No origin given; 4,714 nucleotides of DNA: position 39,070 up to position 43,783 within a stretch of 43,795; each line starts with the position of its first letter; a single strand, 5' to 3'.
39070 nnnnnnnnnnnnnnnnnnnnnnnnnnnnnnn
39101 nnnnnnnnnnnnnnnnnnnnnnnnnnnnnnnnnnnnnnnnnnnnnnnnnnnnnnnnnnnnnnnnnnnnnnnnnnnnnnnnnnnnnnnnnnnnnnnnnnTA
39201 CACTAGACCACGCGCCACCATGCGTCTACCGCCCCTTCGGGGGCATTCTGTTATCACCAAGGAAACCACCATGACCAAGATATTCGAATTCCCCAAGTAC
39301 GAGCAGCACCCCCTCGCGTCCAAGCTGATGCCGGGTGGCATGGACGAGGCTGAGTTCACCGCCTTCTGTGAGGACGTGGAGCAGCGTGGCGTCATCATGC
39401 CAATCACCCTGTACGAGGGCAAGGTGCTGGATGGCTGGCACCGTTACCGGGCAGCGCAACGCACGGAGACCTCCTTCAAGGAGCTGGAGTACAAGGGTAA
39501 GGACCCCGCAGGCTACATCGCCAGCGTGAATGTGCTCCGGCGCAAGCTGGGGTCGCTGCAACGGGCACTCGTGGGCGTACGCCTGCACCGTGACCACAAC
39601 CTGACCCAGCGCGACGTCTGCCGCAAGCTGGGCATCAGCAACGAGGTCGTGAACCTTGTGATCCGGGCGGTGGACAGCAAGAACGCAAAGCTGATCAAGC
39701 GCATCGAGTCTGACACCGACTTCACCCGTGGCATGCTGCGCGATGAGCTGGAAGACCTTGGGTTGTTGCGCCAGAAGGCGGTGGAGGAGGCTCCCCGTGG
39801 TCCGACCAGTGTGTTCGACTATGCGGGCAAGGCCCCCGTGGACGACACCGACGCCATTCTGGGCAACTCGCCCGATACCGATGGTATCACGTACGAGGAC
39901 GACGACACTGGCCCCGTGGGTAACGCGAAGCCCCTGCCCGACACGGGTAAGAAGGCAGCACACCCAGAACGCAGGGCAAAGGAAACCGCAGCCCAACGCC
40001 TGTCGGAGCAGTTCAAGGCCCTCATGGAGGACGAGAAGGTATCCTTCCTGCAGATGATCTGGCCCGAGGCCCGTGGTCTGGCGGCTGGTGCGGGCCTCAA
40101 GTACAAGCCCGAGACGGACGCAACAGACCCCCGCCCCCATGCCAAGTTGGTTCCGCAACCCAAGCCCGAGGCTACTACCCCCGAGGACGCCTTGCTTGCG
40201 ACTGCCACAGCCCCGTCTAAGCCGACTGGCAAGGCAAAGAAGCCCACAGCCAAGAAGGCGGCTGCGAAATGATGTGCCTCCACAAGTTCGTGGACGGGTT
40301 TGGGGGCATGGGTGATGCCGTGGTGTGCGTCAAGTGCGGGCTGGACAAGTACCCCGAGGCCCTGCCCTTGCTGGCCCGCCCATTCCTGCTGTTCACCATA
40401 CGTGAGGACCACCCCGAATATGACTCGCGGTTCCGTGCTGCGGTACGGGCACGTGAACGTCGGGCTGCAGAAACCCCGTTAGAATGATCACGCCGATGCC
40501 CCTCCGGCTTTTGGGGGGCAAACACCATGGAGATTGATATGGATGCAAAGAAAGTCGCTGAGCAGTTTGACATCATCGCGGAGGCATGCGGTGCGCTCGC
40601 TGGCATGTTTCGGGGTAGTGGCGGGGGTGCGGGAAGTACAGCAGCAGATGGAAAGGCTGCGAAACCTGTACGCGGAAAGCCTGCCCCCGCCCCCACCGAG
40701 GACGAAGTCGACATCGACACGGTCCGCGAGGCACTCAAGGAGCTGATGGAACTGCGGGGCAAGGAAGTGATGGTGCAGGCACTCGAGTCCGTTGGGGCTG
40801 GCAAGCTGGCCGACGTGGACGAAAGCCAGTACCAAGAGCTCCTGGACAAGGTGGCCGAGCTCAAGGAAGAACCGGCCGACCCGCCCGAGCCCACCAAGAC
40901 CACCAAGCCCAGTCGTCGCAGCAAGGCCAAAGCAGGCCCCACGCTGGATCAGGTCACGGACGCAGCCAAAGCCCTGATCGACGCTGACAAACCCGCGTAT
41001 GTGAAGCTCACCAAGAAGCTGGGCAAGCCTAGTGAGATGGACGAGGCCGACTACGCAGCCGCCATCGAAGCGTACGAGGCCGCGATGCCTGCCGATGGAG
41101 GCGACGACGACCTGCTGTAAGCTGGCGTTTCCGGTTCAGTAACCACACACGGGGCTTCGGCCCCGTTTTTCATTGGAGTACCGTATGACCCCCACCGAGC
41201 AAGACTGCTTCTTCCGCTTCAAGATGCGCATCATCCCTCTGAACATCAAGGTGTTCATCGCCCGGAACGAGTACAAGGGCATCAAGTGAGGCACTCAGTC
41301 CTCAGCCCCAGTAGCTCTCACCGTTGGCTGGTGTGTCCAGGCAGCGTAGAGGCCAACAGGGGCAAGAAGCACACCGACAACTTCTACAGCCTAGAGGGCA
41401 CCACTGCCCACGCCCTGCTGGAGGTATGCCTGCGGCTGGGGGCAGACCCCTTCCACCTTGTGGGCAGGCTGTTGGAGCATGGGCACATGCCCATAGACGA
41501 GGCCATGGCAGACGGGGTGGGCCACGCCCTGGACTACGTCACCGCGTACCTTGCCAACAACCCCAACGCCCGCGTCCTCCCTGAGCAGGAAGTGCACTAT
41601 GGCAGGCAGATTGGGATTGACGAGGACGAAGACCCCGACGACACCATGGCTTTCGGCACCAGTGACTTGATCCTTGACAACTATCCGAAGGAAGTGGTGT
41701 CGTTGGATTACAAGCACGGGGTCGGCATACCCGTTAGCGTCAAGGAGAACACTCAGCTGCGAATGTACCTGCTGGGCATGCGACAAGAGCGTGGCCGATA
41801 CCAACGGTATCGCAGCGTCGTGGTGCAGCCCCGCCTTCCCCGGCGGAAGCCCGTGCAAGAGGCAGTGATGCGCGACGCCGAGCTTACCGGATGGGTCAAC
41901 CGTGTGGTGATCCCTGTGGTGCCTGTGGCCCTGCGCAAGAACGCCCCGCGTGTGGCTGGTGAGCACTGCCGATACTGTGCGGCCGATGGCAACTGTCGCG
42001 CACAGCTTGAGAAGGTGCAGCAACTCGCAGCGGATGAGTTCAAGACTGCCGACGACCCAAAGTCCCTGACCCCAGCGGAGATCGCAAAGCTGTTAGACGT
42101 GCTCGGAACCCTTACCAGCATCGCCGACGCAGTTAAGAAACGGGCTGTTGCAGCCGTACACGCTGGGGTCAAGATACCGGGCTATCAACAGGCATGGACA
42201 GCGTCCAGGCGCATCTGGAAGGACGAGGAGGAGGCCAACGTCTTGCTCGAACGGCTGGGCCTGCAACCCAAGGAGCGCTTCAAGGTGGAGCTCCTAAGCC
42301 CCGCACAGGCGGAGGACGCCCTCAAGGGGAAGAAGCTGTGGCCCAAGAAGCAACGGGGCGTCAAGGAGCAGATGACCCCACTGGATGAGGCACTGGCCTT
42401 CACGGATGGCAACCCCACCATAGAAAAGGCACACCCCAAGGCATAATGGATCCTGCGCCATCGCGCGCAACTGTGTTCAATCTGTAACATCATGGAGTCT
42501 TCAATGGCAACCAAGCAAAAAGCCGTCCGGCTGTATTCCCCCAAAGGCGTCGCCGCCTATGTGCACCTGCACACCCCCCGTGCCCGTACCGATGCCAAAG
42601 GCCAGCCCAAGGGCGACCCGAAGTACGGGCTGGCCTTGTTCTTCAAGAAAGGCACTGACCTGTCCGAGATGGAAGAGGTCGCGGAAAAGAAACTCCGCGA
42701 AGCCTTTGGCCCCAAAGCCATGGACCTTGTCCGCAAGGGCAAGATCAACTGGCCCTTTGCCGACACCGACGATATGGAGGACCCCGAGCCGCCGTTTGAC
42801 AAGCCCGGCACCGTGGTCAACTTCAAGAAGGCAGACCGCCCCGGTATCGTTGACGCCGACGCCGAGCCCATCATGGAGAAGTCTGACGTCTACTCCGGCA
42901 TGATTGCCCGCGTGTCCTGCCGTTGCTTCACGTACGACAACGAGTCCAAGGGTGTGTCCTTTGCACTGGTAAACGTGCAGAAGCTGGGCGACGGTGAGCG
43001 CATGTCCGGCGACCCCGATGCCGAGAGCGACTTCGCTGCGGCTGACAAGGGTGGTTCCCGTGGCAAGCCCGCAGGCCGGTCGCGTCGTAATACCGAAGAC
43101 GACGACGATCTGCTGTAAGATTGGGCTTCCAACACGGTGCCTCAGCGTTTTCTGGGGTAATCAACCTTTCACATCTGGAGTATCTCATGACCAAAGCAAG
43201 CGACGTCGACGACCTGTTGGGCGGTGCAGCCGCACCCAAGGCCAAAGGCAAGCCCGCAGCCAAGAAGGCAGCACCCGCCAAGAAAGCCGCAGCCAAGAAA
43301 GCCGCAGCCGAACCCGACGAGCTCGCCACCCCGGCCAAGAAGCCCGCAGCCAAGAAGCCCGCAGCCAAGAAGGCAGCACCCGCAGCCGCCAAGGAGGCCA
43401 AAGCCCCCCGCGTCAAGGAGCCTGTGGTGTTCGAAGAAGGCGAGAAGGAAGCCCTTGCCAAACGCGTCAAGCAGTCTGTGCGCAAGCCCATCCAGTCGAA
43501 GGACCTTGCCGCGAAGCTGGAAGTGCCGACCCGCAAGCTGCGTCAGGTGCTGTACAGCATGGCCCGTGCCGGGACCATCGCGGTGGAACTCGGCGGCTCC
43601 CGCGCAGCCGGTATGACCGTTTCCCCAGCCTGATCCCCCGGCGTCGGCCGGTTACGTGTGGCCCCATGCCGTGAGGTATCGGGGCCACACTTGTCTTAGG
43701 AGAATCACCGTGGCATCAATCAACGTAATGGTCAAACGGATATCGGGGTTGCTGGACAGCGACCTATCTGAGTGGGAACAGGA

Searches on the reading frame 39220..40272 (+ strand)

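Call 37: search_protein_families(library=pfam, proteins=[window:39220-40272:+], max_evalue=0.01)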
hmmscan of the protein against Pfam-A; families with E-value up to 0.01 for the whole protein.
window:39220-40272:+ (350 aa): 0 families

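Call 92: search_protein_families(library=phrogs, proteins=[window:39220-40272:+], max_evalue=0.001)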
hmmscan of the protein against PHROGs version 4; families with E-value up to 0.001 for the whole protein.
window:39220-40272:+ (350 aa): 5 families
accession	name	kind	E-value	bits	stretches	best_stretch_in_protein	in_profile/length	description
phrog_21315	-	unknown function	2.1e-13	51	1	24-164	12-165/415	-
phrog_2159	-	DNA, RNA and nucleotide metabolism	6.4e-07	30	1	38-149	76-202/365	ParB-like partition protein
phrog_1033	-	DNA, RNA and nucleotide metabolism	3.8e-05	24.6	1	54-147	66-172/334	ParB-like partition protein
phrog_26392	-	unknown function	0.00018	22.1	1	46-85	8-47/231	-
phrog_4715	-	DNA, RNA and nucleotide metabolism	0.0009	18.7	0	41-82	166-212/630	ParB-like partition protein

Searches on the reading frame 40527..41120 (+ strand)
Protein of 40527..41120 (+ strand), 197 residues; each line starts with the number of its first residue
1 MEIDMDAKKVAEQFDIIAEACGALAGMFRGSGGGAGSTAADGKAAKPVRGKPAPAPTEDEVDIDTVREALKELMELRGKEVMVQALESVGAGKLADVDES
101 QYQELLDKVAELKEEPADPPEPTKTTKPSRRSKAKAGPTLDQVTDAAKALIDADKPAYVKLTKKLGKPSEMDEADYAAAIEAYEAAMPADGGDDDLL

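Call 37: search_protein_families(library=pfam, proteins=[window:40527-41120:+], max_evalue=0.01)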
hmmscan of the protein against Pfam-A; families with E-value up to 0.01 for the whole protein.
window:40527-41120:+ (197 aa): 0 families

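Call 92: search_protein_families(library=phrogs, proteins=[window:40527-41120:+], max_evalue=0.001)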
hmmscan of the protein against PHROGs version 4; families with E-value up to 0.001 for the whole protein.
window:40527-41120:+ (197 aa): 3 families
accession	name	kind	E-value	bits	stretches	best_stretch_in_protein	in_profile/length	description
phrog_18562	-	unknown function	8.1e-07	30.7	1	39-112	69-147/151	-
phrog_408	-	unknown function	4.9e-06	27.9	1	45-114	41-110/111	-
phrog_32739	-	unknown function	5.1e-06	27.7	1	59-112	45-98/99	-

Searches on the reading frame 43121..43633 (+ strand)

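Call 37: search_protein_families(library=pfam, proteins=[window:43121-43633:+], max_evalue=0.01)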
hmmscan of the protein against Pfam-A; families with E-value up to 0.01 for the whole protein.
window:43121-43633:+ (170 aa): 2 families
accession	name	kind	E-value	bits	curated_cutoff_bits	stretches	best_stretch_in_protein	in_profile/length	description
PF02082.26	Rrf2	-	0.0033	18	30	1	117-158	17-58/132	Iron-dependent Transcriptional regulator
PF20069.4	DUF6465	-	0.0045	17.5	26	1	39-122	8-88/130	Family of unknown function (DUF6465)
